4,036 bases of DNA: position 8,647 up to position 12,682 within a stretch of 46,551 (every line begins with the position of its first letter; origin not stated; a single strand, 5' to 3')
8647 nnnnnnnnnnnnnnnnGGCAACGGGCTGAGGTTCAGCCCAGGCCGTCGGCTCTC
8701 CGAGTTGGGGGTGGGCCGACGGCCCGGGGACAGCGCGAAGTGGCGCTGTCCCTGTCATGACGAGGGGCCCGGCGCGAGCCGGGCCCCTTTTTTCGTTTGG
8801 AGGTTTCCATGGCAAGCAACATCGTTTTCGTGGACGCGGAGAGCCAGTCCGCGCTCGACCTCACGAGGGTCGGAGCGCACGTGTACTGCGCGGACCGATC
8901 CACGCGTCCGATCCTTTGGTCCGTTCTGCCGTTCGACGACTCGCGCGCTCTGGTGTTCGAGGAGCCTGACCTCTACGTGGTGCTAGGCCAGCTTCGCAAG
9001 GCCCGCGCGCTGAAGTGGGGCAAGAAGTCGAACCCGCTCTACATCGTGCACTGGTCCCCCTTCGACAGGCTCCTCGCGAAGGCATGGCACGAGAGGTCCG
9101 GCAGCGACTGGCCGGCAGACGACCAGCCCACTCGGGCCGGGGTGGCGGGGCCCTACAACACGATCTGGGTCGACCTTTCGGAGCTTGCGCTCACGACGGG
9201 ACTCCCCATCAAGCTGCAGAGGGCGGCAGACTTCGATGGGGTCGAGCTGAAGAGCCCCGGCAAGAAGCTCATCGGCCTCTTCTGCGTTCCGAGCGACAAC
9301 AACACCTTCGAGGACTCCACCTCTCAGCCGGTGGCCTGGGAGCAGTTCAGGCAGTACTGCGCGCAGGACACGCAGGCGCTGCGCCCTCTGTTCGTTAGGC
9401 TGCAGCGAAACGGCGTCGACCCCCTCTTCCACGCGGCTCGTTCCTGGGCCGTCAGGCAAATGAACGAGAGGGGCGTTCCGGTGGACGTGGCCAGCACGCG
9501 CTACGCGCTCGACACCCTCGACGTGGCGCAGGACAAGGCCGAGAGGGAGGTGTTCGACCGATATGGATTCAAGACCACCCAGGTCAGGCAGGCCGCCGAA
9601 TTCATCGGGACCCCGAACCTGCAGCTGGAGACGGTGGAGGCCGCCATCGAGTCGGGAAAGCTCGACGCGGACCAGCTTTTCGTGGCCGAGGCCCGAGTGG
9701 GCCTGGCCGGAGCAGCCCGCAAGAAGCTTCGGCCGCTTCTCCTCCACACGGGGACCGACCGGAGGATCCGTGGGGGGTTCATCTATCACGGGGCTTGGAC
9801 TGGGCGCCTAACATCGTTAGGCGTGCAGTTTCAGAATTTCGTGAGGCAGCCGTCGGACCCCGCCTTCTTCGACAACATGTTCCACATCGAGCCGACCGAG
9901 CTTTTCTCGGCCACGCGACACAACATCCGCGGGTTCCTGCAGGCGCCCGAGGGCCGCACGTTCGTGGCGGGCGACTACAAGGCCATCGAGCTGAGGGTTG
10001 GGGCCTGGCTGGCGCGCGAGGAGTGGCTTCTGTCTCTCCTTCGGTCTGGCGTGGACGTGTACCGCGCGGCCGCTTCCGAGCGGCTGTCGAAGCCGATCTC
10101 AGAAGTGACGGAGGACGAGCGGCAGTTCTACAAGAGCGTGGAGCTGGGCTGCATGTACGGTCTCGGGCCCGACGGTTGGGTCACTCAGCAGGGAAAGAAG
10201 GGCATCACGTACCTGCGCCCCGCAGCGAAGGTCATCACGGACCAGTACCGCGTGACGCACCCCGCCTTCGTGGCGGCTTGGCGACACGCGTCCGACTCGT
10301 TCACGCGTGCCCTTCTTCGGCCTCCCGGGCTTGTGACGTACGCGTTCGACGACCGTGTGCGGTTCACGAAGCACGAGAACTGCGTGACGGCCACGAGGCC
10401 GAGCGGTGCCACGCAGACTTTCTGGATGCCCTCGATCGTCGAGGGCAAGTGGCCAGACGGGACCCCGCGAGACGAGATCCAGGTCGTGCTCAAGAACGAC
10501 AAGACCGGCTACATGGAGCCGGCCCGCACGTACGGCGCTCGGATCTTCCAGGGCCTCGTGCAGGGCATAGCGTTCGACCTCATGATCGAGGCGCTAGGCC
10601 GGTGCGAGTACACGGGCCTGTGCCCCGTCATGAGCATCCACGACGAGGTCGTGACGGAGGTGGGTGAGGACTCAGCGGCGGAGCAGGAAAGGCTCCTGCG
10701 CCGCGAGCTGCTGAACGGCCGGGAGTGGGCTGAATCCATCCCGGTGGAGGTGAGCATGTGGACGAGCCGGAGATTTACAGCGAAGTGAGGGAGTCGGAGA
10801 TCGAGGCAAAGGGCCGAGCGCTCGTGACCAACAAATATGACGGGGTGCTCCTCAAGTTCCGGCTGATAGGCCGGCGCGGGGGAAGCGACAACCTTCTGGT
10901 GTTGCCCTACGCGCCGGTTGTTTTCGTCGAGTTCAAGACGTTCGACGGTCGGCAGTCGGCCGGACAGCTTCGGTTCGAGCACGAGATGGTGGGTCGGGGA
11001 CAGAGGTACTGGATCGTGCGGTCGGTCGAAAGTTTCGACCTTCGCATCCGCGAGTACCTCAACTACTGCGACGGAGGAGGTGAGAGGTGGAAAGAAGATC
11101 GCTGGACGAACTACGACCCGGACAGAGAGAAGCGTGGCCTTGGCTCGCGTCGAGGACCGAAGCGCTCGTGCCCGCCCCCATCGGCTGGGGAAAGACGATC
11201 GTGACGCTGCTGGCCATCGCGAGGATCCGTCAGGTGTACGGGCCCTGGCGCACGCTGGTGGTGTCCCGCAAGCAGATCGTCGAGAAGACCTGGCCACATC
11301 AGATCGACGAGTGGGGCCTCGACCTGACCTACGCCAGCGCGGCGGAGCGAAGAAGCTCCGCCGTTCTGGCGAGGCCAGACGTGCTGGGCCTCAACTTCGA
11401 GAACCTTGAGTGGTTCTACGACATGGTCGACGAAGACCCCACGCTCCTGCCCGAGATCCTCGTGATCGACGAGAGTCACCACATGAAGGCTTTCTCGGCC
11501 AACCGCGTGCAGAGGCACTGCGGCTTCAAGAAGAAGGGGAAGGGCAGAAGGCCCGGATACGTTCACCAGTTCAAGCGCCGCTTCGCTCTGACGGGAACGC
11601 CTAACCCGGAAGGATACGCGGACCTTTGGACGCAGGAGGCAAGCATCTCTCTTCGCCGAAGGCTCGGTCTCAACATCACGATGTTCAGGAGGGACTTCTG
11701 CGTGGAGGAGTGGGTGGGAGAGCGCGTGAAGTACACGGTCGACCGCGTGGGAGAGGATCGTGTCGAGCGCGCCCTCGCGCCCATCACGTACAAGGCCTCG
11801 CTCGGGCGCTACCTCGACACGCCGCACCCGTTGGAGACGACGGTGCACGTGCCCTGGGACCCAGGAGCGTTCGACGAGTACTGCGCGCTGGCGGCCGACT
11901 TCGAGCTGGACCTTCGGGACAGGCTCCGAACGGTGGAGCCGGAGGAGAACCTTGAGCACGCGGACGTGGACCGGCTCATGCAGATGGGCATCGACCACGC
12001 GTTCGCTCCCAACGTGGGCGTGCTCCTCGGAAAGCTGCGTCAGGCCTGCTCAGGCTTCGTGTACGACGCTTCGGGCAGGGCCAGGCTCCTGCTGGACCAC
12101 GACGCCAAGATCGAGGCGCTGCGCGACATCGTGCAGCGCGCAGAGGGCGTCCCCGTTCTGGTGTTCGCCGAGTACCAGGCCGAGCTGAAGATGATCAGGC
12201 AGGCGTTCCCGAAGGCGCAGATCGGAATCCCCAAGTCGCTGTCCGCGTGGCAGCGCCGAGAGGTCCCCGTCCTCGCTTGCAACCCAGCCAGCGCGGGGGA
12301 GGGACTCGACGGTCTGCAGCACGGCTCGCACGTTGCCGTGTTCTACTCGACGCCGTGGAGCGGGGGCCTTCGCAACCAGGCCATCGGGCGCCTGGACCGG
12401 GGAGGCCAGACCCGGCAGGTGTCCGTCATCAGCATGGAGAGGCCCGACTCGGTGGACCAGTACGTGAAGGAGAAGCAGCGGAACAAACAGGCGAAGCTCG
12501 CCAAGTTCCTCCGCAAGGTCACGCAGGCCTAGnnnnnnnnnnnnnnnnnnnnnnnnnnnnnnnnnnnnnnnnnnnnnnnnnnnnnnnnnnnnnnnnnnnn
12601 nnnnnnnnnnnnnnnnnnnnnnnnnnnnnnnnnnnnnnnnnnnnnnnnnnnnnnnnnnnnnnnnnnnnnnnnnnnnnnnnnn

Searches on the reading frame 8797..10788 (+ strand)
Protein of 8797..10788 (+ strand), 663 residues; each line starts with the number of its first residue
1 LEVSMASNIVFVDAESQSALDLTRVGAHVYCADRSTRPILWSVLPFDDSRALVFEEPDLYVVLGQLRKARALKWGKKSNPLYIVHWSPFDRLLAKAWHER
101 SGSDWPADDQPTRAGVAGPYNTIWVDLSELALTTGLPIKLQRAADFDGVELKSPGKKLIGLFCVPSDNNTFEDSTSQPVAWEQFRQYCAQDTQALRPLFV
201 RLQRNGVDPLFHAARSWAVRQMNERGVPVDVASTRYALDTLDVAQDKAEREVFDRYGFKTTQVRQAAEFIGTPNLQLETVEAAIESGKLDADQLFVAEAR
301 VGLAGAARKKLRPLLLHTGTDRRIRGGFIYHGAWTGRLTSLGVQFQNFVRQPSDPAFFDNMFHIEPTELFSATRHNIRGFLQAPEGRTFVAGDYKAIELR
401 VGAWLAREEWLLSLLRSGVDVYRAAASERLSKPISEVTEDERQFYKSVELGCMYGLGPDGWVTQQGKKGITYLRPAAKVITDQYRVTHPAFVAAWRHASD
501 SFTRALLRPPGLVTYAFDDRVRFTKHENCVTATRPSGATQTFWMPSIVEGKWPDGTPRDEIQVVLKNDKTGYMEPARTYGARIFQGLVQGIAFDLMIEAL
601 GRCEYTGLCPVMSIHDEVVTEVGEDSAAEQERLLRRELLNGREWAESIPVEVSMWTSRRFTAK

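Call 11: search_protein_families(library=pfam, proteins=[window:8797-10788:+], max_evalue=0.01)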
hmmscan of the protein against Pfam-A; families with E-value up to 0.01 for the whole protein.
window:8797-10788:+ (663 aa): 1 family
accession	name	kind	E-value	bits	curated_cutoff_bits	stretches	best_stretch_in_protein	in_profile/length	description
PF00476.26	DNA_pol_A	-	1.3e-25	90.6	34.3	2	319-490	102-250/381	DNA polymerase family A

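Call 13: search_dna_similar(query=window:8797-10788:+, collection=phages, mode=protein, max_rows=25)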
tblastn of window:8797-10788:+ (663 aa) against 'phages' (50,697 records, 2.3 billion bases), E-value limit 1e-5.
Records with a match: 2249; places in all: 2252; records where one place covers at least 80% of the query: 570.
Best place of each record, by identity: <60% 2249.
By first word of the organism name: Salmonella 422; Staphylococcus 399; Escherichia 251; Streptococcus 130; Bacillus 129; Bacteroides 105; Gordonia 68; Xanthomonas 56; Vibrio 47; Enterococcus 39; and 110 more.
By host as written in the record: - 184; Staphylococcus aureus 143; Escherichia coli 134; Salmonella enterica subsp. enterica serovar Typhimurium 68; Salmonella enterica 64; Salmonella enterica subsp. enterica serovar Enteritidis 58; Salmonella sp. 45; Vibrio lentus 34; and 687 more.
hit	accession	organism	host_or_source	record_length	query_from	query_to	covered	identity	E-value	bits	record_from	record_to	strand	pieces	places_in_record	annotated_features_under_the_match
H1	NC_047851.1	Brevibacterium phage LuckyBarnes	Brevibacterium iodinum ATCC 15728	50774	10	660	98%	27.3%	4e-40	164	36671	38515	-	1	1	DNA polymerase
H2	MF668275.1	Brevibacterium phage LuckyBarnes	Brevibacterium iodinum ATCC 15728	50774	10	660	98%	27.3%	4e-40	164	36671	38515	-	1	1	DNA polymerase I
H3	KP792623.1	Rhodoferax phage P26218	Rhodoferax sp. IMCC26218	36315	7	620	93%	28.7%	5e-59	221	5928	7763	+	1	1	DNA polymerase domain A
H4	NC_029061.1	Rhodoferax phage P26218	Rhodoferax sp. IMCC26218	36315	7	620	93%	28.7%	5e-59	221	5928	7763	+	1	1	DNA polymerase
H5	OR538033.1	Ralstonia phage C22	Ralstonia sp. RS3/1-1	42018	6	660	99%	26.8%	2e-39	162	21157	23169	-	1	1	hypothetical protein (x2)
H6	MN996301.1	Ralstonia phage RpY1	Ralstonia solanacearum SL341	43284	6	660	99%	26.4%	9e-39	160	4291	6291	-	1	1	putative DNA polymerase | hypothetical protein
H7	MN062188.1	Proteus phage Saba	Proteus mirabilis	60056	10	655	97%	26.5%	2e-34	147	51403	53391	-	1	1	DNA polymerase I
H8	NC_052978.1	Proteus phage Saba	Proteus mirabilis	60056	10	655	97%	26.5%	2e-34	147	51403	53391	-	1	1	DNA polymerase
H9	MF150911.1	Ralstonia phage DU_RP_II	Ralstonia solanacearum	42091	6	660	99%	25.9%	2e-36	152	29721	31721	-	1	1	putative DNA polymerase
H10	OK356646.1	Yersinia phage Rostov 43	Yersinia enterocolitica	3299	7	656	98%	26.1%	2e-29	130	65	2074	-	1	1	DNA polymerase I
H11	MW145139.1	Providencia phage Kokobel1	Providencia stuartii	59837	4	655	98%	25.8%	1e-30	135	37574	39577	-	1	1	DNA polymerase I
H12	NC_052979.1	Providencia phage Kokobel1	Providencia stuartii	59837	4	655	98%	25.8%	1e-30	135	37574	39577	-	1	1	DNA polymerase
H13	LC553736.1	Salmonella phage SAP012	Salmonella sp.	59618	7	656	98%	25.8%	5e-29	130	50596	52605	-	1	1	DNA polymerase I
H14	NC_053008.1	Salmonella phage SAP012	Salmonella sp.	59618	7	656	98%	25.8%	5e-29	130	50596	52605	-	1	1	DNA polymerase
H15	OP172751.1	Bacteroides phage BX788P2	Bacteroides xylanisolvens DA788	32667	5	657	98%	25.7%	2e-34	146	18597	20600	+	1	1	hypothetical protein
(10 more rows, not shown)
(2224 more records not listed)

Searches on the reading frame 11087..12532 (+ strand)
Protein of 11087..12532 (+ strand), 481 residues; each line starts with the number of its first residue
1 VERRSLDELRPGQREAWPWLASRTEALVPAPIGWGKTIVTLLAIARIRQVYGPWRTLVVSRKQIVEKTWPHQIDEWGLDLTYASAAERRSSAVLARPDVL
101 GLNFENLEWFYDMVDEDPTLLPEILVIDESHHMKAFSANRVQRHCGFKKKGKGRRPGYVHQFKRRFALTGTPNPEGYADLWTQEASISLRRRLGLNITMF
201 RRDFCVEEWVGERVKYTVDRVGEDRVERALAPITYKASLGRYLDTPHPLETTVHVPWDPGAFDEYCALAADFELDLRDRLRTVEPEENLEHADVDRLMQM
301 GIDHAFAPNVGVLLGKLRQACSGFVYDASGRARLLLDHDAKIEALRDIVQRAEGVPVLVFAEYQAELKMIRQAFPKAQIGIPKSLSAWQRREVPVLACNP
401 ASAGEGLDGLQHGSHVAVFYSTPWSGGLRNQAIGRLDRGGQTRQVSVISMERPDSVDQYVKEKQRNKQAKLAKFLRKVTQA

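Call 11: search_protein_families(library=pfam, proteins=[window:11087-12532:+], max_evalue=0.01)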
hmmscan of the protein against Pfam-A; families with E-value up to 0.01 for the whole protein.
window:11087-12532:+ (481 aa): 3 families
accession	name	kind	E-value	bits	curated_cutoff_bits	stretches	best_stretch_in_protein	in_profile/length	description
PF00176.29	SNF2-rel_dom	-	6e-06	26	24.9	1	32-182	26-173/290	SNF2-related domain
PF04851.21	ResIII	-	9.4e-06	26.1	22.5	1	9-173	4-163/164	Type III restriction enzyme, res subunit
PF00270.35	DEAD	-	1.4e-05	25.3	26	1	10-136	1-132/167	DEAD/DEAH box helicase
